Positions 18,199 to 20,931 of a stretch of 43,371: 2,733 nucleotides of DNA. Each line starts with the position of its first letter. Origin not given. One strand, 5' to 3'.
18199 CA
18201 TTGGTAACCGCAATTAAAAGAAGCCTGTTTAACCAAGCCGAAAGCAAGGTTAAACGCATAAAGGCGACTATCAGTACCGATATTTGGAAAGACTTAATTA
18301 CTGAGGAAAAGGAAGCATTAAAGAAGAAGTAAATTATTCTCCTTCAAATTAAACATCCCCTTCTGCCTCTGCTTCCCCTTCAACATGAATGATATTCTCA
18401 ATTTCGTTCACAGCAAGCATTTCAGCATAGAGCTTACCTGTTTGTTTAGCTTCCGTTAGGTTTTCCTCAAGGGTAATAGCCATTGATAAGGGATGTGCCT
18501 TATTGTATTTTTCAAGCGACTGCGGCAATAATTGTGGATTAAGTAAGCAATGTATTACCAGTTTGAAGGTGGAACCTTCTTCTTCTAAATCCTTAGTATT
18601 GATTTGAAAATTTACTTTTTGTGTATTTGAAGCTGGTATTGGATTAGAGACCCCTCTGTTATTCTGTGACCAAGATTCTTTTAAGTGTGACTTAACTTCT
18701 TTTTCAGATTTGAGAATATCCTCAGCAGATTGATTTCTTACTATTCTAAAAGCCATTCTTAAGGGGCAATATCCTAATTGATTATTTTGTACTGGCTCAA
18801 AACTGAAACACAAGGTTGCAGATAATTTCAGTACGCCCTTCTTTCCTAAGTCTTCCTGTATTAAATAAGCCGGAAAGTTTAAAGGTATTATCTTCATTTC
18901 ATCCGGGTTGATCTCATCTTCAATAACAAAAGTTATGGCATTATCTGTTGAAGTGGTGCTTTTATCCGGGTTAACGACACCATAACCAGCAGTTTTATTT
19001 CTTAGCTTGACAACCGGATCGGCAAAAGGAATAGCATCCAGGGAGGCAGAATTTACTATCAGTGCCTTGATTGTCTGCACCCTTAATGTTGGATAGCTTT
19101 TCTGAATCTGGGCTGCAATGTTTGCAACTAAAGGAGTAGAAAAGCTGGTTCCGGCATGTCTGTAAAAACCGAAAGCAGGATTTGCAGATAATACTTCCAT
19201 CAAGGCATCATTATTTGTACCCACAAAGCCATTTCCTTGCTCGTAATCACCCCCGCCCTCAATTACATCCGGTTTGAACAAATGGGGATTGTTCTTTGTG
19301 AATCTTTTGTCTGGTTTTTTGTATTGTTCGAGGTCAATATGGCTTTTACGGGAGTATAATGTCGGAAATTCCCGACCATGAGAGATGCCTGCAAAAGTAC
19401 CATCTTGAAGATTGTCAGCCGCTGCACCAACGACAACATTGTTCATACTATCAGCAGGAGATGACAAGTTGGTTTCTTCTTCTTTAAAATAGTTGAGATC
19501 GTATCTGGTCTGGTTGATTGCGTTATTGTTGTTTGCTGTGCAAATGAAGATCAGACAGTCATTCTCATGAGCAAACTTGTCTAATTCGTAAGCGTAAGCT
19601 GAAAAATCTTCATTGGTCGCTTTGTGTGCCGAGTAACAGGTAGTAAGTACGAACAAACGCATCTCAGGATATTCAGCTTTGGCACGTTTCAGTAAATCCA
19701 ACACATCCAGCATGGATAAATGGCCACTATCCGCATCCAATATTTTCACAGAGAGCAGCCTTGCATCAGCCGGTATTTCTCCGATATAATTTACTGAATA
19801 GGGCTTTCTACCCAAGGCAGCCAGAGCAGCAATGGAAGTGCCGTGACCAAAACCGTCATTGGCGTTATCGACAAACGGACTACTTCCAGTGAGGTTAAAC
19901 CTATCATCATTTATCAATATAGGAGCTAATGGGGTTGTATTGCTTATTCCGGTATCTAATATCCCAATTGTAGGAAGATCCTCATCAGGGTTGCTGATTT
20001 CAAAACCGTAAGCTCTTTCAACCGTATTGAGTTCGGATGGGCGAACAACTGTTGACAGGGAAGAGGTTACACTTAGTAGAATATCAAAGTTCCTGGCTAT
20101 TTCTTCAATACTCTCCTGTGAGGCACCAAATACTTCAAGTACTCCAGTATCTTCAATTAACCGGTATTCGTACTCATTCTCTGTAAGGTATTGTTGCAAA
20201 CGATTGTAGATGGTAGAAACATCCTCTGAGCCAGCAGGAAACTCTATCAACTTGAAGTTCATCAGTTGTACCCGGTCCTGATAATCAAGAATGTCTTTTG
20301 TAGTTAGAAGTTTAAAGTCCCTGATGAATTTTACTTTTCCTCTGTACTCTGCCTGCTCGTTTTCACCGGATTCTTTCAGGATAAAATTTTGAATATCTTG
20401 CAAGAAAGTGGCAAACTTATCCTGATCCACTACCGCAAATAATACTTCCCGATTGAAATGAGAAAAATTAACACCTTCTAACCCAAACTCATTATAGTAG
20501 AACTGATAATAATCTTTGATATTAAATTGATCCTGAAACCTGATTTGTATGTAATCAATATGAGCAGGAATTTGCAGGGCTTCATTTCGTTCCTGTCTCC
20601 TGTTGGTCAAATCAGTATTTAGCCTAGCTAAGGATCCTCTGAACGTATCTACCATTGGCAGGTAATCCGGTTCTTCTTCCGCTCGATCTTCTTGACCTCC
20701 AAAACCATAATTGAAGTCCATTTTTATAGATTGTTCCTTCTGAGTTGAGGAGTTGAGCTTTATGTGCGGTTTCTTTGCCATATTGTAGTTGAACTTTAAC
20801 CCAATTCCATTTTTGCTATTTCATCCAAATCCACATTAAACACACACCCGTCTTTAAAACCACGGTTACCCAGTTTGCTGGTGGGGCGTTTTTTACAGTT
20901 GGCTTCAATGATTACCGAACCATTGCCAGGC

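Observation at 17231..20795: AT-rich two-gene islet: AAA+ ATPase plus cytoplasmic S8 subtilase wedged between core genes (IetAS-like candidate defence module, mechanism unknown)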

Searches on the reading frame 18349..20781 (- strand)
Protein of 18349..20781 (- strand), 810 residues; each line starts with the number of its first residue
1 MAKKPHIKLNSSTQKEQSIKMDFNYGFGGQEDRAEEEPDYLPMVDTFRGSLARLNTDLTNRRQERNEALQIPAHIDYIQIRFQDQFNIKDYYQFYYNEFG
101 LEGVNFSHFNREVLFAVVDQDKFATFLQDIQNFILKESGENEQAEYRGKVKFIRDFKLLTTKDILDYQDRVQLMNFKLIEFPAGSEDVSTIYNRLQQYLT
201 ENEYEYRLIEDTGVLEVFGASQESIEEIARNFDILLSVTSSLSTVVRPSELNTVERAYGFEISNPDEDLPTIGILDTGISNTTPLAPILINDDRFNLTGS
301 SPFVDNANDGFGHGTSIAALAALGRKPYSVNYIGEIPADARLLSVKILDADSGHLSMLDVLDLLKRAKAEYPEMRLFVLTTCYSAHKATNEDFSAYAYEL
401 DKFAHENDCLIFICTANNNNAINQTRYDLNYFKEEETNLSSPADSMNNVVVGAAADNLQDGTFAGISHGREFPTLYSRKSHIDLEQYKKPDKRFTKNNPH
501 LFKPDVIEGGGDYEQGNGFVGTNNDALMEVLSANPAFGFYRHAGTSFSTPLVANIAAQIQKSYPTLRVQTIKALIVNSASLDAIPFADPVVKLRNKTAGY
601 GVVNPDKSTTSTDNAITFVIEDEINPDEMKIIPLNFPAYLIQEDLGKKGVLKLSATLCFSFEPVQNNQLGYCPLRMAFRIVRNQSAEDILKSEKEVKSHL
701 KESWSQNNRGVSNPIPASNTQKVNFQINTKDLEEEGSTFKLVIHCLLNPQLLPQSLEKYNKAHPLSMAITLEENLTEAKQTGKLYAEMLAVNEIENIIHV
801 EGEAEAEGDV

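Call 3: search_protein_families(library=padloc, proteins=[window:18349-20781:-], max_evalue=0.01)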
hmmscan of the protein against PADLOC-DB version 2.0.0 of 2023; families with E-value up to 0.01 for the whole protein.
window:18349-20781:- (810 aa): 8 families
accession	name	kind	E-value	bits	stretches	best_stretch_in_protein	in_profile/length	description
PDLC02197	IetS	-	1.8e-37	127.1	1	174-643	158-597/749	-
PDLC02201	IetS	-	2.4e-36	123.3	1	169-672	154-614/781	-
PDLC02198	IetS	-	8.6e-31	104.6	1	244-730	228-723/795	-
PDLC02199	IetS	-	8.8e-29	98.2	1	248-707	294-724/826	-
PDLC02202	IetS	-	1.5e-16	57.8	2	543-727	519-707/780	-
PDLC02200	IetS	-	1.9e-12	44.2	1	162-643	157-614/780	-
PDLC04233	IetS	-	5.2e-10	36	1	570-697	642-775/855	-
PDLC03014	subtilase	-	0.0013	16.3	0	272-580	176-376/391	-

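Call 4: search_protein_families(library=pfam, proteins=[window:18349-20781:-], max_evalue=0.01)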
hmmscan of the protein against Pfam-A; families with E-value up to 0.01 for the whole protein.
window:18349-20781:- (810 aa): 1 family
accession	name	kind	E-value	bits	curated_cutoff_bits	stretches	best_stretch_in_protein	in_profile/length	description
PF00082.27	Peptidase_S8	-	6.9e-27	94.9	21.8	1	270-587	4-274/288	Subtilase family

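Call 5: search_protein_families(library=ncbifam, proteins=[window:18349-20781:-], max_evalue=0.01)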
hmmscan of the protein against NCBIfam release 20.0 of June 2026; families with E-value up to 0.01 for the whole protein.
window:18349-20781:- (810 aa): 2 families
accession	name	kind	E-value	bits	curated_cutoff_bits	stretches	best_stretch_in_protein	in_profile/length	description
NF042956.1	IteS_antiphage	equivalog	9e-31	106.9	900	1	188-668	169-615/747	S8 family anti-phage peptidase IteS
TIGR03921.1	T7SS_mycosin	equivalog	2.7e-14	53.1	278.75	2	271-461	16-189/353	type VII secretion-associated serine protease mycosin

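Call 23: search_solved_structures(query=window:18349-20781:-, max_evalue=0.01, show_alignments=1)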
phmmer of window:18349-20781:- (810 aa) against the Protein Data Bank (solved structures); distinct sequences matched with E-value up to 0.01: 3.
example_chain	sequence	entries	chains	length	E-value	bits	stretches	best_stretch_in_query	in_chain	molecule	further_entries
9ues_B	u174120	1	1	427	0.00023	23.1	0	270-362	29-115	Subtilisin-like serine protease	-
3afg_A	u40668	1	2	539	0.0005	22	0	270-362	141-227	Subtilisin-like serine protease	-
1ea7_A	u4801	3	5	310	0.0049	18.7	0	271-366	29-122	SERINE PROTEASE | 36KDA PROTEASE | Sphericase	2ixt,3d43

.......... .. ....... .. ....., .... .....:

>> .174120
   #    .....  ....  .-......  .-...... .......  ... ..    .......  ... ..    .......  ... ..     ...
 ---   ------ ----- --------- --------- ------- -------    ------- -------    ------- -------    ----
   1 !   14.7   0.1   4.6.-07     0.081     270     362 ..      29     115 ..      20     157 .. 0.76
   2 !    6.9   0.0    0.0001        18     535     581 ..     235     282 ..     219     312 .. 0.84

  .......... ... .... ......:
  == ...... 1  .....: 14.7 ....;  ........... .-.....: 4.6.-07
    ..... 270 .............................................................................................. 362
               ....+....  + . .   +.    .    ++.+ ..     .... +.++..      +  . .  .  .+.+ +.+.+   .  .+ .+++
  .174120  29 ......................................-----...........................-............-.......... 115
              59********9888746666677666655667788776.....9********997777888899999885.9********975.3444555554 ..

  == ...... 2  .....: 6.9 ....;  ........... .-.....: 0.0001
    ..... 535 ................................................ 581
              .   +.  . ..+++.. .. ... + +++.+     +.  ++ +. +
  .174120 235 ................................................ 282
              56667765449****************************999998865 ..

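Call 34: find_homologous_proteins(query=window:18349-20781:-, max_evalue=1e-10)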
Query window:18349-20781:- (810 aa): 319 proteins with E <= 1e-10 among 8000 candidates; the best 120 are listed.
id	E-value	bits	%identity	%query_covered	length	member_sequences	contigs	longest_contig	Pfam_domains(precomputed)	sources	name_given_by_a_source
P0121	0.0e+0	1827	100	100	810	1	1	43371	PF00082.28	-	-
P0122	0.0e+0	1547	84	100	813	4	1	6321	PF00082.28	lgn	-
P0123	0.0e+0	1532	83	100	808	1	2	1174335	PF00082.28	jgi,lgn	jgi:hypothetical protein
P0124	0.0e+0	1524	83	100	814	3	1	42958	PF00082.28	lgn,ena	-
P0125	0.0e+0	1484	81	100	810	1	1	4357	PF00082.28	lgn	-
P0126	0.0e+0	1474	80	100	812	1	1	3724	PF00082.28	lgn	-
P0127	0.0e+0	1414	80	98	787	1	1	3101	PF00082.28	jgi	-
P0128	0.0e+0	1413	77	100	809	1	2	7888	PF00082.28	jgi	-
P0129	0.0e+0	1408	77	100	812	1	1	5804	PF00082.28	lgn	-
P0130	0.0e+0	1397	77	100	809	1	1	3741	PF00082.28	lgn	-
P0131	0.0e+0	1390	77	98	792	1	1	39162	PF00082.28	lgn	-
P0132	0.0e+0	1384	75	100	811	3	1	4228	PF00082.28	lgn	-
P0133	0.0e+0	1277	70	100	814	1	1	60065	PF00082.28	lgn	-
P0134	0.0e+0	1260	69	100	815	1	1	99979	PF00082.28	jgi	jgi:hypothetical protein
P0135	0.0e+0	1252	68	100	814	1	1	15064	PF00082.28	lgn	-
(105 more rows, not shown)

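Call 51: predict_structure(alignment_id=A2)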
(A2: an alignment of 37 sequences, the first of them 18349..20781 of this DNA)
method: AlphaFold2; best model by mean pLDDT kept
length: 810 residues; sequences in the alignment: 37
mean_pLDDT: 79.5   pTM: 0.85
mean pLDDT of the five models: 79.5, 76.4, 75.6, 75.5, 74.5
residues with pLDDT >= 90: 361; 70-90: 242; 50-70: 97; < 50: 110
segments of 3 or more residues with pLDDT < 50: 24-35, 249-251, 418-439, 457-501, 512-525, 667-669, 800-810
pLDDT, mean of each block of 10 residues (from residue 1): 89 85 51 59 93 93 90 89 74 85 79 89 94 94 91 92 81 86 81 94 93 89 92 88 57 67 94 96 96 94 89 92 89 92 94 85 96 95 61 76 95 69 44 45 83 58 37 38 37 34 68 43 56 85 74 97 95 95 64 66 91 96 92 94 85 95 66 83 88 78 64 66 90 93 84 78 96 90 94 81 29
secondary structure, 60 per line:
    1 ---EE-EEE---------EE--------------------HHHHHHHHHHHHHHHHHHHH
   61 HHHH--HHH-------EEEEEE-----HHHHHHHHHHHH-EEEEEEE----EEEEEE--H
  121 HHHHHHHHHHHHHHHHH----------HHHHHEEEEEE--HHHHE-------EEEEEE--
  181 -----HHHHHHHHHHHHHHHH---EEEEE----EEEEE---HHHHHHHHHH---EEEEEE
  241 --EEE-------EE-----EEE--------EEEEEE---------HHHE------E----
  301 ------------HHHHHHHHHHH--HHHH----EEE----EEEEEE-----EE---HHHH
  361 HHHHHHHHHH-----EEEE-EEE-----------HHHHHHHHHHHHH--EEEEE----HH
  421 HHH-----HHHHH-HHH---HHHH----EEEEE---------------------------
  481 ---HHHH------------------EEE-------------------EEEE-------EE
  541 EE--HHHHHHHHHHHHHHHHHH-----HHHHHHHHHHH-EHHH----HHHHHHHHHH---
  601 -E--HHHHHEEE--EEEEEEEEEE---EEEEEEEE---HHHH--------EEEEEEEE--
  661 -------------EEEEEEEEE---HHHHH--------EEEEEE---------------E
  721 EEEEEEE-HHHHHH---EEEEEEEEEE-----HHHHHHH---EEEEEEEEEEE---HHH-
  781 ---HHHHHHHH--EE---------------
elements in order (helices of 4 or more, strands of 3 or more residues): E7-9 H41-64 E77-82 H88-99 E101-107 E112-117 H120-137 H148-152 E153-158 H161-164 E173-178 H186-201 E205-209 E214-218 H222-231 E235-240 E243-245 E260-262 E271-276 H313-323 H326-329 E334-336 E341-346 H357-370 E376-379 E381-383 H395-407 E410-414 H419-423 H429-433 H441-444 E449-453 H484-487 E506-508 E528-531 E539-542 H545-562 H568-578 H588-597 H605-609 E610-612 E615-624 E628-635 H639-642 E651-658 E674-682 H686-690 E699-704 E720-727 H729-734 E738-747 H753-759 E763-773 H784-791

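Call 57: fold_search(model_id=the predicted structure, library=pdb)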
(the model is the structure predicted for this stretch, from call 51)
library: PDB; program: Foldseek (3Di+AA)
matches with E <= 10: 1121; with E <= 0.001: 231
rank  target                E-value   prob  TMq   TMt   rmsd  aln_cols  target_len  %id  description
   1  3afg_B                3.0e-21  1.00  0.37  0.55   9.6       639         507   14  Crystal structure of ProN-Tk-SP from Thermococcus kodakaraensis (released 2010-08-04)
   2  3afg_A                8.9e-20  1.00  0.38  0.57   8.9       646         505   14  Crystal structure of ProN-Tk-SP from Thermococcus kodakaraensis (released 2010-08-04)
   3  9ues_B                1.4e-15  1.00  0.32  0.56   8.8       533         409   15  Crystal structure of an inactive TKSP mutant in complex with the TKS propeptide (released 2026-02-18)
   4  1wmd                  4.5e-14  1.00  0.38  0.67   5.9       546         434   16  Crystal Structure of alkaline serine protease KP-43 from Bacillus sp. KSM-KP43 (1.30 angstrom, 100 K) (released 2004-09-14)
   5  5fax_A                6.0e-14  1.00  0.36  0.63   6.6       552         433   16  Structure of subtilase SubHal from Bacillus halmapalus (released 2016-05-18)
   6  6u2f_A                2.0e-13  1.00  0.32  0.42  12.5       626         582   12  PCSK9-Fab 7G7 complex bound to cis-1-amino-4-phenylcyclohexaneacyl-WNLK(hR)IGLLR - NH2 (released 2020-02-05)
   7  8jmw_A                3.2e-13  1.00  0.29  0.43  11.1       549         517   16  Fibril form of serine peptidase Vpr (released 2023-12-06)
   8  5vlp_A                3.2e-13  1.00  0.33  0.44  11.5       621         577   12  PCSK9 complex with LDLR antagonist peptide and Fab7G7 (released 2017-08-16)
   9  3whi_B                2.0e-12  1.00  0.33  0.69   6.0       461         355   14  Crystal structure of unautoprocessed form of IS1-inserted Pro-subtilisin E (released 2013-12-25)
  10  3whi_A                3.0e-12  1.00  0.33  0.68   5.9       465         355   14  Crystal structure of unautoprocessed form of IS1-inserted Pro-subtilisin E (released 2013-12-25)
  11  6u3i_A                4.7e-12  1.00  0.31  0.41  12.9       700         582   11  Design of organo-peptides as bipartite PCSK9 antagonists (released 2020-02-05)
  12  1r6v                  7.8e-11  1.00  0.31  0.36  13.4       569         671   12  Crystal structure of fervidolysin from Fervidobacterium pennivorans, a keratinolytic enzyme related to subtilisin (released 2004-10-19)
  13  9ekq                  1.9e-10  1.00  0.25  0.49  10.5       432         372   13  Inhibiting the Virulence of Gut Bacteria through Blocking the Activation of a Two-component Lanthipeptide Toxin (released 2025-06-25)
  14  5vlh_A                2.1e-10  1.00  0.32  0.65   6.3       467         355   13  Short PCSK9 delta-P' complex with peptide Pep1 (released 2017-08-16)
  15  9fid_C                5.6e-10  1.00  0.25  0.41  12.9       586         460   11  X-ray structure of furin (PCSK3) in complex with the PC1/3 (PCSK1) prodomain mutant R78K,R80A (released 2025-09-10)
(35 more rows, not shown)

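Call 65: search_dna_similar(query=window:18349-20781:-, collection=phages, mode=protein, max_rows=15)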
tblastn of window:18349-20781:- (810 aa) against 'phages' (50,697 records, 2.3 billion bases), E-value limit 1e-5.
Records with a match: 3; places in all: 3; records where one place covers at least 80% of the query: 0.
Best place of each record, by identity: <60% 3.
By first word of the organism name: Escherichia 1; Acutalibacteraceae 1; Salmonella 1.
By host as written in the record: Escherichia coli 1; Acutalibacteraceae 1; Salmonella enterica subsp. enterica serovar Kentucky 1.
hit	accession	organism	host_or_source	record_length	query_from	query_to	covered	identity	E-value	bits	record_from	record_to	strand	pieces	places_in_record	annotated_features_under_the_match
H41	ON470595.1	Escherichia phage vB_EcoS-683R6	Escherichia coli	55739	253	695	55%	22.1%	7e-9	66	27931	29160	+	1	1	S8 family peptidase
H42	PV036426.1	Acutalibacteraceae phage NatCom_11578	Acutalibacteraceae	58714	267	668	50%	23.9%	7e-12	76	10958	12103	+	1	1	hypothetical protein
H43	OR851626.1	Salmonella phage S.Kent 1-2-1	Salmonella enterica subsp. enterica ...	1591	502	663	20%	30.4%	9e-11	71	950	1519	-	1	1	record has no annotation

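Call 98: search_protein_representatives(protein=window:18349-20781:-)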
Query: 810 residues. Proteins with E-value up to 0.001 (for the whole library): 1314; up to 1e-10: 444; up to 1e-30: 117. The best 150 are listed.
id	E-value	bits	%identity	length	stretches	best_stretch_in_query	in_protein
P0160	0.0e+00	1025.8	58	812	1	1-809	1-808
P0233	9.3e-255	864.3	51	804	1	1-803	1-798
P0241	2.3e-232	790.2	48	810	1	1-801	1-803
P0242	6.1e-215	732.7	48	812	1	1-802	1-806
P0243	4.1e-214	729.9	47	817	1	28-802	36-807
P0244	3.4e-186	637.6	42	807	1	3-804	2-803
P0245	1.4e-184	632.2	43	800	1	3-807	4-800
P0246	1.3e-174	599.3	44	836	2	186-803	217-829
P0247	2.4e-149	515.8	39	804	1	42-802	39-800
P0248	9.3e-149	513.8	40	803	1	2-805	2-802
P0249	8.2e-145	500.8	38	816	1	4-805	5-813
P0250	1.3e-142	493.4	38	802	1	33-802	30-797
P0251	1.8e-140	486.4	37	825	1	1-809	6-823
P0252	1.2e-135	470.5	38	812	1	29-807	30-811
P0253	3.7e-135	468.8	47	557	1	3-536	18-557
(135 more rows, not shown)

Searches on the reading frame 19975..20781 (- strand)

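Call 97: search_protein_families(library=pfam, proteins=[window:19975-20781:-], max_evalue=10)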
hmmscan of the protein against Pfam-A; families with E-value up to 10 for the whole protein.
seq(269 aa): 2 families
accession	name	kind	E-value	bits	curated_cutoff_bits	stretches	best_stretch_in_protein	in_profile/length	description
PF01250.22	Ribosomal_S6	-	0.059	14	27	1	118-154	12-48/90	Ribosomal protein S6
PF05791.16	Bacillus_HBL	-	0.06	13.6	29.1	1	105-197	83-169/177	Bacillus haemolytic enterotoxin (HBL)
